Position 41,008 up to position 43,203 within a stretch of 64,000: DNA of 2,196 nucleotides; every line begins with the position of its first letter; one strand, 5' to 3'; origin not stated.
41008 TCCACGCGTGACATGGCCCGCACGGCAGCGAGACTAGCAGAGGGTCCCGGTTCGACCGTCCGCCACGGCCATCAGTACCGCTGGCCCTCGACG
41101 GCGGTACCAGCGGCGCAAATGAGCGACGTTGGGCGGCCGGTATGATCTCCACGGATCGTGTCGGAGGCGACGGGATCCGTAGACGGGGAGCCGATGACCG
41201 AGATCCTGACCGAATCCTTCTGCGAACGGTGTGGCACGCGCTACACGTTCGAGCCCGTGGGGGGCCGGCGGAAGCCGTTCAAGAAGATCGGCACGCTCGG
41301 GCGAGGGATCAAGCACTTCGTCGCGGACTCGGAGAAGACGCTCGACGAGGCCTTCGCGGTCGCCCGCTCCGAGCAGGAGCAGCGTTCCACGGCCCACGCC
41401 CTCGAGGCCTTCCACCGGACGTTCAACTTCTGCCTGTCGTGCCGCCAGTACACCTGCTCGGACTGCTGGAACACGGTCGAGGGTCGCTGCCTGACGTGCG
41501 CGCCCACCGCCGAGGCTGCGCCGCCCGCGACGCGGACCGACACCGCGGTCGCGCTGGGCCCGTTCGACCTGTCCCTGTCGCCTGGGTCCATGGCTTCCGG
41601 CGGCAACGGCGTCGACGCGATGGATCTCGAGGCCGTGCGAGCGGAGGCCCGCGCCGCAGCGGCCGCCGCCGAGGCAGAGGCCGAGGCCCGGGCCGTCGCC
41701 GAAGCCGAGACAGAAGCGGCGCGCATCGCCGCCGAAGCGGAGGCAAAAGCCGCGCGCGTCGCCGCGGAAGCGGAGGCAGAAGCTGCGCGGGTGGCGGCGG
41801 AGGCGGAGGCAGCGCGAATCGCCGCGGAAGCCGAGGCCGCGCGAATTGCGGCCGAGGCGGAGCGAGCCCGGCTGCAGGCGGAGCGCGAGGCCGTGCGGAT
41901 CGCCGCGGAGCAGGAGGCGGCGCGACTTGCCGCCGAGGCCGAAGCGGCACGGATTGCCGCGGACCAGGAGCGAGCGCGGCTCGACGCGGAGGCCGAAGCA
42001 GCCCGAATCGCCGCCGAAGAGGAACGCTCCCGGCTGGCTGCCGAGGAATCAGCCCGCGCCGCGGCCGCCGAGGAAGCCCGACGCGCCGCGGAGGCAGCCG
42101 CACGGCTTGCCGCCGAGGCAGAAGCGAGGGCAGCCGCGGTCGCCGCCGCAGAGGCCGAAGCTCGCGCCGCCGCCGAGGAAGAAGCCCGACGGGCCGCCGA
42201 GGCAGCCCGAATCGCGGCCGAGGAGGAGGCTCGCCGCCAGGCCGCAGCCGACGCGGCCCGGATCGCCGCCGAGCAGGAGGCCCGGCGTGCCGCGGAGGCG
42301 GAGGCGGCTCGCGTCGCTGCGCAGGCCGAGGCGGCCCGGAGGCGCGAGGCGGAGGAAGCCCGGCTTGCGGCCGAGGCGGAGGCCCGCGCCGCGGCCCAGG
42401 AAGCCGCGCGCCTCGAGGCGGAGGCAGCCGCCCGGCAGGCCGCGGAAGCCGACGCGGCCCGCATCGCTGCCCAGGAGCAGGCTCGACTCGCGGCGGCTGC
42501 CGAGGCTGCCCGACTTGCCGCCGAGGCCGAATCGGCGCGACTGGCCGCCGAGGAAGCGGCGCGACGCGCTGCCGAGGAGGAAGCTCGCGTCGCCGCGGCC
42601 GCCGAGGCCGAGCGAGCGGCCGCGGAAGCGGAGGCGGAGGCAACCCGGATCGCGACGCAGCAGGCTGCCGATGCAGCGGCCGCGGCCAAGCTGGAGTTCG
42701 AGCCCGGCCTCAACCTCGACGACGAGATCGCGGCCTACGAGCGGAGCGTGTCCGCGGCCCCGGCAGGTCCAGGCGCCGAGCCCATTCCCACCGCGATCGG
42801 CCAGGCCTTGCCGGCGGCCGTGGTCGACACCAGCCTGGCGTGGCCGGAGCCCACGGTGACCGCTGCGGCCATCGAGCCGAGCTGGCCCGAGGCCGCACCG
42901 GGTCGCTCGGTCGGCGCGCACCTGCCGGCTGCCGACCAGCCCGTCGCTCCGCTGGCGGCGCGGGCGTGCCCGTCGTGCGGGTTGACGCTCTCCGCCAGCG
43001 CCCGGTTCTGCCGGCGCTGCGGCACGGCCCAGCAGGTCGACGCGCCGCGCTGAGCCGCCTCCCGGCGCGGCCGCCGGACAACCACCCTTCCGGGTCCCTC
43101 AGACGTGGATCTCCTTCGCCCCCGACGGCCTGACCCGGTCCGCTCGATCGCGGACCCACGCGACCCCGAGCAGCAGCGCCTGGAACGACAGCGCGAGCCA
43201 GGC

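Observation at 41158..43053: Zinc-ribbon / 350-residue Ala-Glu-Arg repeat / zinc-ribbon protein transcribed divergently from fhaA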

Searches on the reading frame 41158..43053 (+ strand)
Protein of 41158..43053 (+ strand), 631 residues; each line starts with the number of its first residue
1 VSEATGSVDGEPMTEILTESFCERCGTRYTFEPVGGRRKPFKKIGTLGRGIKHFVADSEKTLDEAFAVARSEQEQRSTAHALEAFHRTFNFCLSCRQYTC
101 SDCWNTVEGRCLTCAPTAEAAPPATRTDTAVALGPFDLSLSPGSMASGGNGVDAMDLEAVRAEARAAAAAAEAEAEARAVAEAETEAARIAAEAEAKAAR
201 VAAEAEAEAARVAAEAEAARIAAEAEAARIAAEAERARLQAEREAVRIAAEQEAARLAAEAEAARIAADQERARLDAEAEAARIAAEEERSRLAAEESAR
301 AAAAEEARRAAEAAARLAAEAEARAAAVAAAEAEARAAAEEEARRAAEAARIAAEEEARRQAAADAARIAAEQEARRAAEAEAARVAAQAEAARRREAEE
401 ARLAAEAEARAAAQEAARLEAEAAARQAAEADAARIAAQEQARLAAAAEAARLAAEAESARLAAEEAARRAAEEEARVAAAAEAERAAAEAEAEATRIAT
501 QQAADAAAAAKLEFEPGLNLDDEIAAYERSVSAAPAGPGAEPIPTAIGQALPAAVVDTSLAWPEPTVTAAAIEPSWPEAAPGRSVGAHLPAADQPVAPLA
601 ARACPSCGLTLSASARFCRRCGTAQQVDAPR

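Call 3: search_protein_families(library=pfam, proteins=[window:41158-43053:+], max_evalue=1)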
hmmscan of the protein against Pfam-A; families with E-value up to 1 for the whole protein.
window:41158-43053:+ (631 aa): 7 families
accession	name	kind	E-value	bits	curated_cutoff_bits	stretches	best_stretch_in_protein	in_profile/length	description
PF13240.11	Zn_Ribbon_1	-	0.0001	22.4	25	1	604-623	2-21/23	zinc-ribbon domain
PF12773.13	DZR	-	0.0005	20.6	27.3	1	598-622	21-45/45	Double zinc ribbon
PF10571.15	UPF0547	-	0.00063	20.3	29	1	603-622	2-21/26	Uncharacterised protein family UPF0547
PF13248.11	Zn_ribbon_3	-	0.0016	18.2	27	1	603-623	4-24/26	zinc-ribbon domain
PF24460.1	DUF7575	-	0.0036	17.1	28.5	1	601-624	3-26/28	Domain of unknown function (DUF7575)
PF17032.10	Zn_ribbon_15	-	0.061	14.6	28.9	1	601-622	52-73/73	zinc-ribbon family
PF18912.6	DZR_2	-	0.18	12.1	27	1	601-623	21-44/56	Double zinc ribbon domain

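Call 4: search_protein_families(library=ncbifam, proteins=[window:41158-43053:+], max_evalue=1)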
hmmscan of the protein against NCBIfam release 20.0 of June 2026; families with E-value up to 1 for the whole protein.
window:41158-43053:+ (631 aa): 1 family
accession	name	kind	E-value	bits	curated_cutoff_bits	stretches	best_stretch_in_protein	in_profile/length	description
NF007410.2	PRK09946.1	equivalog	0.00061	19.4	300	1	169-294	76-196/269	protein YdhT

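Call 46: predict_structure(alignment_id=A2)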
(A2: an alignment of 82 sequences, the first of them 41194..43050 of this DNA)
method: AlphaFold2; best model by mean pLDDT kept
length: 619 residues; sequences in the alignment: 82
mean_pLDDT: 72.6   pTM: 0.30
mean pLDDT of the five models: 72.6, 72.4, 72.2, 71.4, 70.0
residues with pLDDT >= 90: 150; 70-90: 263; 50-70: 64; < 50: 142
segments of 3 or more residues with pLDDT < 50: 23-26, 109-145, 308-315, 499-586, 617-619
pLDDT, mean of each block of 10 residues (from residue 1): 62 75 55 80 84 82 80 84 89 91 72 37 37 34 49 82 91 93 94 93 93 92 93 94 94 94 93 95 90 79 52 50 78 88 87 84 79 77 74 63 65 73 78 84 86 90 89 87 88 65 39 46 38 35 36 35 38 34 53 84 83 62
secondary structure, 60 per line:
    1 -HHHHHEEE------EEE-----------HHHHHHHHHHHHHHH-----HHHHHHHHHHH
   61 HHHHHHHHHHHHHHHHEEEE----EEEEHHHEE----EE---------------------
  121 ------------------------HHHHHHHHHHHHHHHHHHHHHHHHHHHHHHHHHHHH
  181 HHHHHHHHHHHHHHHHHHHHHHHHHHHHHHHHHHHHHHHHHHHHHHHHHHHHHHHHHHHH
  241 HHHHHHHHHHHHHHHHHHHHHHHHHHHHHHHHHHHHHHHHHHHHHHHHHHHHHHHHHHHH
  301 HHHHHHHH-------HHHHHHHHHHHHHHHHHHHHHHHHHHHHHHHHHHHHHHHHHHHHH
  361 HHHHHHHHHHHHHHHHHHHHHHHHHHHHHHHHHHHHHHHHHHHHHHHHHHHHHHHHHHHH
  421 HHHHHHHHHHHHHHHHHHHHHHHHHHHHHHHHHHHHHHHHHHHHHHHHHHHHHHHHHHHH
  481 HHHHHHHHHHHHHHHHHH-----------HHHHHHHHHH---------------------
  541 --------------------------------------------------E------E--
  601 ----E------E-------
elements in order: H2-6 E7-9 E16-18 H30-44 H50-76 E77-80 E85-88 H145-308 H316-498 H510-519
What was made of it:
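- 41194..41505 (+): N-terminal Cys8 domain (residues 1-104), an unnamed family. AlphaFold2 block-mean pLDDT about 55-91, with strands E7-9 and E16-18, helices H30-44 and H50-76, and strands E77-80 and E85-88 (call 46).
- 41506..41616 (+): Unstructured connector (residues 105-141). pLDDT below 50 for residues 109-145 (call 46).
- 41617..42687 (+): Ala/Glu/Arg helical spacer (residues 142-498, 357 aa). AlphaFold2 helices 145-308 and 316-498 (call 46).
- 42697..42741 (+): Conserved short helix motif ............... (residues 502-516). AlphaFold2 helix 510-519 at low pLDDT (call 46).
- Closest known: Charged single alpha-helix. Same: AlphaFold2 predicts a helix (call 46).
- The helix is long, and AlphaFold2 breaks it near the middle, which would allow an antiparallel hairpin (call 46). 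The invariant His74 and the beta-hairpin knuckles in the AlphaFold2 model are typical of zinc sites (call 46).
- Tried and rejected: With the deeper alignment, AlphaFold2 gives this segment as a helix at block-mean pLDDT about 80-84 (call 46), so I treat it as probably part of the domain.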

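Call 50: fold_search(model_id=the predicted structure, library=pdb)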
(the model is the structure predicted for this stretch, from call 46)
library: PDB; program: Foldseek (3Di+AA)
matches with E <= 10: 14; with E <= 0.001: 0
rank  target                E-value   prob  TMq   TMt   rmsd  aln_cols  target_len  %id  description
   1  3vdp_D                2.7e+00  0.13  0.06  0.13   9.2        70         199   14  Structure and biochemical studies of the recombination mediator protein RecR in RecFOR pathway (released 2012-12-19)
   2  1s8n                  3.5e+00  0.10  0.06  0.17   8.3        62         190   16  Crystal structure of Rv1626 from Mycobacterium tuberculosis (released 2004-09-21)
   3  8j25_A                4.2e+00  0.03  0.05  0.06  11.8        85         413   15  Crystal structure of PML B-box2 mutant (released 2023-09-20)
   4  1ul5_MODEL_1_A        4.8e+00  0.11  0.05  0.27   6.6        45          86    9  Solution structure of the DNA-binding domain of squamosa promoter binding protein-like 7 (released 2004-03-09)
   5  7r7j_A                5.1e+00  0.47  0.04  0.04   0.9        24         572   38  Crystal structure of RadD with ADP (released 2022-04-13)
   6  6skf_Bj               5.8e+00  0.25  0.04  0.45   4.4        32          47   34  Cryo-EM Structure of T. kodakarensis 70S ribosome (released 2020-07-29)
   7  1sd5                  6.2e+00  0.07  0.06  0.17   8.4        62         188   16  Crystal structure of Rv1626 (released 2004-09-21)
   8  3ic3_D                6.6e+00  0.12  0.06  0.36   9.1        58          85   14  Structure of a putative pyruvate dehydrogenase from the photosynthetic bacterium Rhodopseudomonas palustrus CGA009 (released 2009-09-22)
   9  8j49_A                7.0e+00  0.10  0.04  0.31   1.4        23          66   17  Crystal structure of OY phytoplasma SAP05 in complex with AtSPL5 (released 2024-02-28)
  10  3g9y_A                8.0e+00  0.30  0.04  0.75   1.8        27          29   22  Crystal structure of the second zinc finger from ZRANB2/ZNF265 bound to 6 nt ssRNA sequence AGGUAA (released 2009-03-03)
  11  7r7j_B                8.5e+00  0.30  0.04  0.04   0.9        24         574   38  Crystal structure of RadD with ADP (released 2022-04-13)
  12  6qbt                  8.5e+00  0.18  0.04  0.17   1.8        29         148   21  Structure of the HTLV-2 integrase catalytic core domain in complex with magnesium (trimeric form) (released 2020-09-30)
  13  8fzy_G                8.5e+00  0.13  0.05  0.17   6.1        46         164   17  Bacteroides spp. Ntox15 domain type VI secretion system effector Tde1 (released 2023-07-05)
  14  8fzy_C                9.7e+00  0.12  0.05  0.17   5.7        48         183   19  Bacteroides spp. Ntox15 domain type VI secretion system effector Tde1 (released 2023-07-05)

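Call 52: list_cluster_members(proteins=[window:41194-43050:+, window:40257-41030:-])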
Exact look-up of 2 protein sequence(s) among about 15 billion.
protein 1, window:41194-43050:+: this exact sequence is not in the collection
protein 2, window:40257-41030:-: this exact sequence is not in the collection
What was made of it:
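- Tried and rejected: The FhaA query began with the literal Val of its GTG start (call 52).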
